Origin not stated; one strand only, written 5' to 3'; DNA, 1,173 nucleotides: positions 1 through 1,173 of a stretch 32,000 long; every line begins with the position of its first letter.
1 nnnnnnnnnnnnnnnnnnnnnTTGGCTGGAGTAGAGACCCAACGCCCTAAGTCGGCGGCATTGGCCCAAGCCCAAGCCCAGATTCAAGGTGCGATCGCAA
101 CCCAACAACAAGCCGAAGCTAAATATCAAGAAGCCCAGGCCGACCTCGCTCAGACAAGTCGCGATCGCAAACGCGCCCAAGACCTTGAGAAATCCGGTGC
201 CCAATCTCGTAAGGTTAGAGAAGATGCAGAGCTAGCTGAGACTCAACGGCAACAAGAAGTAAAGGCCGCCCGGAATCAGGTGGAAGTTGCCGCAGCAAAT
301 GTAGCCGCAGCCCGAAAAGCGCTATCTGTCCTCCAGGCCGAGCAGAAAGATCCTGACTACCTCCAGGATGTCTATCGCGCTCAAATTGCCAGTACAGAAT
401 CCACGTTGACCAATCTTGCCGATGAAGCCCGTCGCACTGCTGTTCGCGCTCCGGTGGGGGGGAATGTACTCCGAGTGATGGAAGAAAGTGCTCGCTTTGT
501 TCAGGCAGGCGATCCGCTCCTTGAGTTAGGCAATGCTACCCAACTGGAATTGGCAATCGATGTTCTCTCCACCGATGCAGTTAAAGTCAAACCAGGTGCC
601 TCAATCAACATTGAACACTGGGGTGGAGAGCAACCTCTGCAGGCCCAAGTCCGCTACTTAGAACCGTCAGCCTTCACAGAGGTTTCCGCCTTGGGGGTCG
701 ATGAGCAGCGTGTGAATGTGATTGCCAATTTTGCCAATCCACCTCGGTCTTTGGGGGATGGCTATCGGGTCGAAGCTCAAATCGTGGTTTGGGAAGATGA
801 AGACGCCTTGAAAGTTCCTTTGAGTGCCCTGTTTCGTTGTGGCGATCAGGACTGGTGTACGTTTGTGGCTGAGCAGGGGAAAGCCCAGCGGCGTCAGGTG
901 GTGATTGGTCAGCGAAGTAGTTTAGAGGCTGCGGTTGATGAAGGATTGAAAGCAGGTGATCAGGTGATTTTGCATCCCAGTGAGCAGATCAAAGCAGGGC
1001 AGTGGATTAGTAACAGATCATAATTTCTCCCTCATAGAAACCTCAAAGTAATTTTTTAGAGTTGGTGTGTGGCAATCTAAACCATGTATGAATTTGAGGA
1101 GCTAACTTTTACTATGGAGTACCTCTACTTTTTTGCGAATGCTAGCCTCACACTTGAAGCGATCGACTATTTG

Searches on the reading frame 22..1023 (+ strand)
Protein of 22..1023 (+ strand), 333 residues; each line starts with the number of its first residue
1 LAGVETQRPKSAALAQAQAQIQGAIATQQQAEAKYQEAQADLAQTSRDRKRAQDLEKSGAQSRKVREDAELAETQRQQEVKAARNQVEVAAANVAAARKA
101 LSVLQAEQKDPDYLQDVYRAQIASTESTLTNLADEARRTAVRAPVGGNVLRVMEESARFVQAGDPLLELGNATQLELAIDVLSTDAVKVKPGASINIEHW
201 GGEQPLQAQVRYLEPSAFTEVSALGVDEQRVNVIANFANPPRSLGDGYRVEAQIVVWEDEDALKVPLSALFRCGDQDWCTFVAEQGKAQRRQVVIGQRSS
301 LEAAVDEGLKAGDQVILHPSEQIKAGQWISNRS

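Call 80: search_protein_families(library=pfam, proteins=[window:22-1023:+], max_evalue=0.0001)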
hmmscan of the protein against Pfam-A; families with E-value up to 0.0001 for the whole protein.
window:22-1023:+ (333 aa): 2 families
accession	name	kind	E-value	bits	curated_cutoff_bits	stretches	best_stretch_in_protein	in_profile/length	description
PF13437.12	HlyD_3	-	2.1e-09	38.5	22.2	1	141-240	2-96/106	HlyD family secretion protein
PF16576.10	HlyD_D23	-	1.1e-05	25.3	30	1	63-216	40-187/214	Barrel-sandwich domain of CusB or HlyD membrane-fusion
